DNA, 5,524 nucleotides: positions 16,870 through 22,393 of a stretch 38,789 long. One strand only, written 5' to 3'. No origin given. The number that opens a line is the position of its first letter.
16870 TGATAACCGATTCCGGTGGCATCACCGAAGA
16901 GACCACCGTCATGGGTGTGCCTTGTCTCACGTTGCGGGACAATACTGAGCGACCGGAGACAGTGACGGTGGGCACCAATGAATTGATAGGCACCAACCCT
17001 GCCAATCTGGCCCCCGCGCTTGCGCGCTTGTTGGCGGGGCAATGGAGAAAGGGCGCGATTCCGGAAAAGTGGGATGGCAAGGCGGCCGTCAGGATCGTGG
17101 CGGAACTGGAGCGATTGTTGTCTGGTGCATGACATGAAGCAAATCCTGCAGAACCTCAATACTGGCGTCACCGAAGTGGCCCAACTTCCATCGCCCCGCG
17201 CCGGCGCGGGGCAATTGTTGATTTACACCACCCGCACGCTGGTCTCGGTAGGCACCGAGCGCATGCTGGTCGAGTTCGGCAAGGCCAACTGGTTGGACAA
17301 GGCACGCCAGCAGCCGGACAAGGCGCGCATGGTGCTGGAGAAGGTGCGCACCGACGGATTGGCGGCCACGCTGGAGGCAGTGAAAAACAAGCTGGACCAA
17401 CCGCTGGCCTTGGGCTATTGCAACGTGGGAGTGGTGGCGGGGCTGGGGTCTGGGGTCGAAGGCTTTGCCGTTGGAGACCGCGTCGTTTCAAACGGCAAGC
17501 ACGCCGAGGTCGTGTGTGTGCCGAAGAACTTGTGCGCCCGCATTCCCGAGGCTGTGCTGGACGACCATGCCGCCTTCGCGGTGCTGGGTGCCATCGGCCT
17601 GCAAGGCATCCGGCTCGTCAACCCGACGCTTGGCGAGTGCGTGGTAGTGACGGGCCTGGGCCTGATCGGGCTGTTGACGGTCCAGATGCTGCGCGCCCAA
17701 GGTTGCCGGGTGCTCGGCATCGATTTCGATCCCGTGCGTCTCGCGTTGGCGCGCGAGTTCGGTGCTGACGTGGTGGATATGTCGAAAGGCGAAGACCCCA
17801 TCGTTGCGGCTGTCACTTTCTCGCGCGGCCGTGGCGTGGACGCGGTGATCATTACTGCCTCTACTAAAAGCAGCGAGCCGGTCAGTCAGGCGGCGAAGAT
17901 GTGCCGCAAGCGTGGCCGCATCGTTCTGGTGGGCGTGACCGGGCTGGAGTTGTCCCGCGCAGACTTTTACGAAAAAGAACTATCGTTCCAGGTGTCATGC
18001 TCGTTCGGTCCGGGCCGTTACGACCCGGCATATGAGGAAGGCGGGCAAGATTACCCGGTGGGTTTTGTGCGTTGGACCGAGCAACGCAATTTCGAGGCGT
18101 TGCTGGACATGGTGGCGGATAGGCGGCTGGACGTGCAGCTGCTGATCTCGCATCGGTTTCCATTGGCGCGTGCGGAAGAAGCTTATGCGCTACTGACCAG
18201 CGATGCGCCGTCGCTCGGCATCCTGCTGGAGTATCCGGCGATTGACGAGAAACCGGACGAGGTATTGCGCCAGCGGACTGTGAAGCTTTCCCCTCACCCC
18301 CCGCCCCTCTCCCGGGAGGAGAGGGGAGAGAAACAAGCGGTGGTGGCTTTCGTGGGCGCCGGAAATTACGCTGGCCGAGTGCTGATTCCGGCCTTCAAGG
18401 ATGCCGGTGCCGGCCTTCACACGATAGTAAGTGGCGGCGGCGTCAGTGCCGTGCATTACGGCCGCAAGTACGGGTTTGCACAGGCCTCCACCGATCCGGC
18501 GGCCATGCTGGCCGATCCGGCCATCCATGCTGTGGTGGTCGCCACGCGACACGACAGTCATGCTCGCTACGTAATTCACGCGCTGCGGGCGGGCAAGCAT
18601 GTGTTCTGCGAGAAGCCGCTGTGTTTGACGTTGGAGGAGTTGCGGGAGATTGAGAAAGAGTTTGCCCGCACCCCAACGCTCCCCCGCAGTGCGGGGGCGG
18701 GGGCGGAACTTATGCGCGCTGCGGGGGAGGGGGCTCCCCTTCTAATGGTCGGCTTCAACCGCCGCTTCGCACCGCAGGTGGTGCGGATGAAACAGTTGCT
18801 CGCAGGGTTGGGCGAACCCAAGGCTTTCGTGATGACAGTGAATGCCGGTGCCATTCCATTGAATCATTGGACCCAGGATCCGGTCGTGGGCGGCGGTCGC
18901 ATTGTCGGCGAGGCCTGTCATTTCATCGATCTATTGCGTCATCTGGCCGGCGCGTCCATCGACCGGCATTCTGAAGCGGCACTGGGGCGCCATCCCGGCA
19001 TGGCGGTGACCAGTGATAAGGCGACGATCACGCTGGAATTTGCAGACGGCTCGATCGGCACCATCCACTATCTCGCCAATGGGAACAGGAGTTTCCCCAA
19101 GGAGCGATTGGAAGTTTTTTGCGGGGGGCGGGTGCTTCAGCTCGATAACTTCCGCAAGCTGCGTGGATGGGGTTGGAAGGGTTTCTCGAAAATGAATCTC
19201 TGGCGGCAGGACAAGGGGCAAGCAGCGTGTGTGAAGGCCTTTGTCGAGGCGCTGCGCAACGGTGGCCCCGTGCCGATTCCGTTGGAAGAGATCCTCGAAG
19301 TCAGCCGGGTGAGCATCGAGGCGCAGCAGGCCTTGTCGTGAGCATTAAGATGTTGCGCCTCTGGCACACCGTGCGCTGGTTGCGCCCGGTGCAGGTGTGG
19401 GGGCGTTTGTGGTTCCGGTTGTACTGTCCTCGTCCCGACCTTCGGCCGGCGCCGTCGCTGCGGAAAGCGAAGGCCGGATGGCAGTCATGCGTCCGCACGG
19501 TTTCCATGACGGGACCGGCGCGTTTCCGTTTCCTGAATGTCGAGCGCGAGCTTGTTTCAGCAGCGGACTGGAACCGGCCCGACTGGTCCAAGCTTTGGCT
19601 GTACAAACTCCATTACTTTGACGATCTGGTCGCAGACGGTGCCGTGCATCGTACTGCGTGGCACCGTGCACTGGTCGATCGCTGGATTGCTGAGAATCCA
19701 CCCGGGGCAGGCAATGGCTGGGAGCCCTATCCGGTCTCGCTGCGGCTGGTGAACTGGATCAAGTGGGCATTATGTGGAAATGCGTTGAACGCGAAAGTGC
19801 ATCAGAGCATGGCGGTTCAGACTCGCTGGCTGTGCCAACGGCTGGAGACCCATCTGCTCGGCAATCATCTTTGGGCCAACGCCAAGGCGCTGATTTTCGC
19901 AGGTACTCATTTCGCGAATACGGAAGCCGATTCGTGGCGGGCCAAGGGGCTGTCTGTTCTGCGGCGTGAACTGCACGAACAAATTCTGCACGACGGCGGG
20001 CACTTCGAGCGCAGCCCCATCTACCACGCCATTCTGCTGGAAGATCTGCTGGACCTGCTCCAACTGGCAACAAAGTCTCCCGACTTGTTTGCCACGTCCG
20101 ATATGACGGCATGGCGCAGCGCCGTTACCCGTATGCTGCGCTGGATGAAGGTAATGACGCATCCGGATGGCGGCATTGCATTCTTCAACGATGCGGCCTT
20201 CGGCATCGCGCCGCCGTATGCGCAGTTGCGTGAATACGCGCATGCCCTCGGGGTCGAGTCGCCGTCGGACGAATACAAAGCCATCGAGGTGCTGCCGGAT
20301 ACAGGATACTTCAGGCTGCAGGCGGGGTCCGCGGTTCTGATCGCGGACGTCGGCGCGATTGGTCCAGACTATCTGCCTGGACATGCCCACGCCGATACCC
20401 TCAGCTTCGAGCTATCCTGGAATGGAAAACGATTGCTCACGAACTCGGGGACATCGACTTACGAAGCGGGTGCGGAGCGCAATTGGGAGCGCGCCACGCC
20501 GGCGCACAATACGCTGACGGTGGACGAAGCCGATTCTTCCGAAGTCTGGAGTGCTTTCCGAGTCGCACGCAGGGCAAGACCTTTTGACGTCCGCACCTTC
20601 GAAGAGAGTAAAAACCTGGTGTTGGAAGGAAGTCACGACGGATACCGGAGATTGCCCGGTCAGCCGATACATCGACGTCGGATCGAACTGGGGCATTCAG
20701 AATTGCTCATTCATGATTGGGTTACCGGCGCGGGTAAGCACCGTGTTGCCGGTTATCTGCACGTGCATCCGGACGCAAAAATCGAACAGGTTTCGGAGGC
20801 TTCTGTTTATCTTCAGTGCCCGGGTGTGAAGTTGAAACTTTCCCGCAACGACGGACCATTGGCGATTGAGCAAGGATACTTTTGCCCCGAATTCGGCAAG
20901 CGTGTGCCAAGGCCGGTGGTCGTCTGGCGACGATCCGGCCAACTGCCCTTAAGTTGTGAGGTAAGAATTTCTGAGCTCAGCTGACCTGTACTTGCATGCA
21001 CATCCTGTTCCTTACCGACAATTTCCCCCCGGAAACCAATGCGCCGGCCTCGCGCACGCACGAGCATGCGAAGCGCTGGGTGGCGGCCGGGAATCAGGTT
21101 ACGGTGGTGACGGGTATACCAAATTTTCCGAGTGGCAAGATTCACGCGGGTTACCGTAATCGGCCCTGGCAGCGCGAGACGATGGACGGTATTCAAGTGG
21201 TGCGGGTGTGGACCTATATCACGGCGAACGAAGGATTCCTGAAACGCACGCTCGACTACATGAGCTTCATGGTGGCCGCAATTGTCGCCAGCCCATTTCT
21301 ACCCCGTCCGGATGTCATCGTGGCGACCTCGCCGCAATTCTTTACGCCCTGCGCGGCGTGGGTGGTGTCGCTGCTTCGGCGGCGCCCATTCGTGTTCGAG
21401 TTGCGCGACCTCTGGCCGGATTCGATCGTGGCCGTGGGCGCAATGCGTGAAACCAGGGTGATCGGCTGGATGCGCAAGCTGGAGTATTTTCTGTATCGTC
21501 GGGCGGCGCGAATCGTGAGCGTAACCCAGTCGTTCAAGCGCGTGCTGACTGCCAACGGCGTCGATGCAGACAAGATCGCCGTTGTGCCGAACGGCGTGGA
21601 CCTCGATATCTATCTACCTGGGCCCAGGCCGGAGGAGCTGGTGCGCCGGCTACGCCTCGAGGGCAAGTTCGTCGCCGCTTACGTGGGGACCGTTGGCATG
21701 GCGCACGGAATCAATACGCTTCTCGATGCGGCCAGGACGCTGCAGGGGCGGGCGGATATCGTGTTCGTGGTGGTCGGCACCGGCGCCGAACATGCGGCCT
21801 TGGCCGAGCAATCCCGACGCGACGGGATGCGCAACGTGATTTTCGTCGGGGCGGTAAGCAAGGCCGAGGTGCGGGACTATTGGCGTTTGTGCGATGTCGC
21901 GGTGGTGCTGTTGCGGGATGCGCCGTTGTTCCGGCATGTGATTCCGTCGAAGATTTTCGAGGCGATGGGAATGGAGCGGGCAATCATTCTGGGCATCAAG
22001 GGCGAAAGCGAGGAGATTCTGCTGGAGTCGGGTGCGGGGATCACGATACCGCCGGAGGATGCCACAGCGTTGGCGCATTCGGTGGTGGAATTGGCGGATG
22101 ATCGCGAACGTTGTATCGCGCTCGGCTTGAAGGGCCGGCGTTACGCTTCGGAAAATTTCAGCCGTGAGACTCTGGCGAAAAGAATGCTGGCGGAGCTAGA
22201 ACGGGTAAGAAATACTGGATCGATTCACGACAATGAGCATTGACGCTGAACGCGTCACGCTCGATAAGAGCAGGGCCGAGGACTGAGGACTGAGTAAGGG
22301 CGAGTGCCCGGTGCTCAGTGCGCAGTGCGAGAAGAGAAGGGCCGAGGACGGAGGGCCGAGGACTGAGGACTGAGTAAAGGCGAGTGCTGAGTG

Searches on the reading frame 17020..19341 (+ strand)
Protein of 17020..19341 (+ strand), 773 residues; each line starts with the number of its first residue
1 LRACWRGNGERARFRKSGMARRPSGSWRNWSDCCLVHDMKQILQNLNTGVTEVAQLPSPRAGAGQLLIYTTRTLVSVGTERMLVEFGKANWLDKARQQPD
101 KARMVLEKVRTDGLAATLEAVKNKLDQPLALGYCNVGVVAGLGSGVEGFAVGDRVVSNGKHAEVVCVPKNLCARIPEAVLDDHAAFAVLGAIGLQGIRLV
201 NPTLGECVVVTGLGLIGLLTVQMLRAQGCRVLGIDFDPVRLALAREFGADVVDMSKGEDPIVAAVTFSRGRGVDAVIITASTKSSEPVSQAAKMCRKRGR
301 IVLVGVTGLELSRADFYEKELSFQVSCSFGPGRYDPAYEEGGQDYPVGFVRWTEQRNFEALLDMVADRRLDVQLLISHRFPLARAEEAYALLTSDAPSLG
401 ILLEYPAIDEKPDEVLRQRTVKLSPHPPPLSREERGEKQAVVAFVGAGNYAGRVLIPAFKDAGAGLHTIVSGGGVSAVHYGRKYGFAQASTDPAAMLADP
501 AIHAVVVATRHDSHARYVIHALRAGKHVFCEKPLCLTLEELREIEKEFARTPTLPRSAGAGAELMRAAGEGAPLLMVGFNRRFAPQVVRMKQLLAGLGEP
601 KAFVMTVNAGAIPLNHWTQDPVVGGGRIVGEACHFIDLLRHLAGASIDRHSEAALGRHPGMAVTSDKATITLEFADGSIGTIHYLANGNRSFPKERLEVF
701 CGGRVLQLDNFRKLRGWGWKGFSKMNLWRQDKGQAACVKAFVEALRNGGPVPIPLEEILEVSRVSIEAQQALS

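Call 21: search_protein_families(library=pfam, proteins=[window:17020-19341:+], max_evalue=0.001)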
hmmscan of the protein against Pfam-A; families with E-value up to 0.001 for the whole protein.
window:17020-19341:+ (773 aa): 8 families
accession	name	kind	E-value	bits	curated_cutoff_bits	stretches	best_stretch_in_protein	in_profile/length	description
PF01408.29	GFO_IDH_MocA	-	5.1e-20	72.8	24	1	442-550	3-111/120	Oxidoreductase family, NAD-binding Rossmann fold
PF00107.32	ADH_zinc_N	-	6.8e-18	65.3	31.8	1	216-335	2-121/129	Zinc-binding dehydrogenase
PF22725.1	GFO_IDH_MocA_C3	-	4.3e-09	36.9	27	1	589-701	3-118/124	GFO/IDH/MocA C-terminal domain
PF02894.22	GFO_IDH_MocA_C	-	5.9e-08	33.2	22.9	1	597-683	9-100/218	Oxidoreductase family, C-terminal alpha/beta domain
PF13602.12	ADH_zinc_N_2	-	8.8e-07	30.4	27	1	248-394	2-125/134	Zinc-binding dehydrogenase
PF08240.17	ADH_N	-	7.7e-06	26.5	23.5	1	123-176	28-103/104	Alcohol dehydrogenase GroES-like domain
PF16912.11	Glu_dehyd_C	-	0.00035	20.5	34.9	0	207-308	33-133/211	Glucose dehydrogenase C-terminus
PF02254.24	TrkA_N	-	0.00065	20.4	23.8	0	208-258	1-51/116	TrkA-N domain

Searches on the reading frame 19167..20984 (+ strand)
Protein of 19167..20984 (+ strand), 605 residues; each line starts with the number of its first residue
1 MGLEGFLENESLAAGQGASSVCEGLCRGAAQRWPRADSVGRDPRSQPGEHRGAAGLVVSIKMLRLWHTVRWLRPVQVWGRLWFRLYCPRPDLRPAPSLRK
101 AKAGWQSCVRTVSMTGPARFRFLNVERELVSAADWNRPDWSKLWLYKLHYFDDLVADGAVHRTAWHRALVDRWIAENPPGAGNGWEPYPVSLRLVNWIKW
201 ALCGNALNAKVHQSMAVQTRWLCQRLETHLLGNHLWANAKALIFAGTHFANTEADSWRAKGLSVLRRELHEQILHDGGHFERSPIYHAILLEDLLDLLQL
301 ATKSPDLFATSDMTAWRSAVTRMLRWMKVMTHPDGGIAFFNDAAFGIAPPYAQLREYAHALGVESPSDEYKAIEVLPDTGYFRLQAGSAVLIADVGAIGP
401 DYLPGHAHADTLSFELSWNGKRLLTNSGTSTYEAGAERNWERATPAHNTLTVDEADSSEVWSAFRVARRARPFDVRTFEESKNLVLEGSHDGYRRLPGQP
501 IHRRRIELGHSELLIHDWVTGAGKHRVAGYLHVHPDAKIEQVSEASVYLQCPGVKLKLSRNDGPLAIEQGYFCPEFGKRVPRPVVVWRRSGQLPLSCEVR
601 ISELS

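Call 21: search_protein_families(library=pfam, proteins=[window:19167-20984:+], max_evalue=0.001)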
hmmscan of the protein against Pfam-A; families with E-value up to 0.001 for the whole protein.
window:19167-20984:+ (605 aa): 2 families
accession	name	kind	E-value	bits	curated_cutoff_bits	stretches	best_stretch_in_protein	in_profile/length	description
PF07940.18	Hepar_II_III_C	-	1.1e-58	199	24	1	374-579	7-214/237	Heparinase II/III-like, C-terminal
PF16889.11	Hepar_II_III_N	-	3.2e-17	63.3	22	1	216-344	189-314/340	Heparinase II/III N-terminus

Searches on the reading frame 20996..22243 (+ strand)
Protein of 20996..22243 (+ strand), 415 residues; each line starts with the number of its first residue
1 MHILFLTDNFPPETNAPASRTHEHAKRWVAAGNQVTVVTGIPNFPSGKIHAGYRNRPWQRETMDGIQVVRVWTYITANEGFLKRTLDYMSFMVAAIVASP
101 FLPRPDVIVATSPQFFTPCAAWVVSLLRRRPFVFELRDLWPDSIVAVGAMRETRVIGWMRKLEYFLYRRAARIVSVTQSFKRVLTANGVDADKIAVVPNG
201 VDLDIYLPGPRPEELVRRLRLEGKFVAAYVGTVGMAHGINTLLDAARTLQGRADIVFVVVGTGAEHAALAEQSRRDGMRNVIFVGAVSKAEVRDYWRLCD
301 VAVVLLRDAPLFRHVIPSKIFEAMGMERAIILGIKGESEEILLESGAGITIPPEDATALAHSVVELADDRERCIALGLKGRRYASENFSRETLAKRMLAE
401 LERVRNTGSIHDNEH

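Call 11: find_encoding_contigs(protein=window:20996-22243:+, flank=10000, max_places=6)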
Protein window:20996-22243:+ (415 aa): no gene with exactly this product is on record in the collection.

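Call 20: search_protein_families(library=pfam, proteins=[window:20996-22243:+], max_evalue=0.01)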
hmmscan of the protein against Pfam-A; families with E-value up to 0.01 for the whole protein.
window:20996-22243:+ (415 aa): 4 families
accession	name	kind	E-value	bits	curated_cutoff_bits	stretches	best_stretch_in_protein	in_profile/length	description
PF13579.12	Glyco_trans_4_4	-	9.2e-21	75.3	29.7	1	17-200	3-158/158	Glycosyl transferase 4-like domain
PF13692.12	Glyco_trans_1_4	-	1.1e-18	68.3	27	1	226-369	3-142/142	Glycosyl transferases group 1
PF13439.12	Glyco_transf_4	-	7.3e-18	65.6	28.5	1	21-204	8-169/170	Glycosyltransferase Family 4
PF00534.26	Glycos_transf_1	-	6e-15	55.6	26.4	1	220-380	10-169/172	Glycosyl transferases group 1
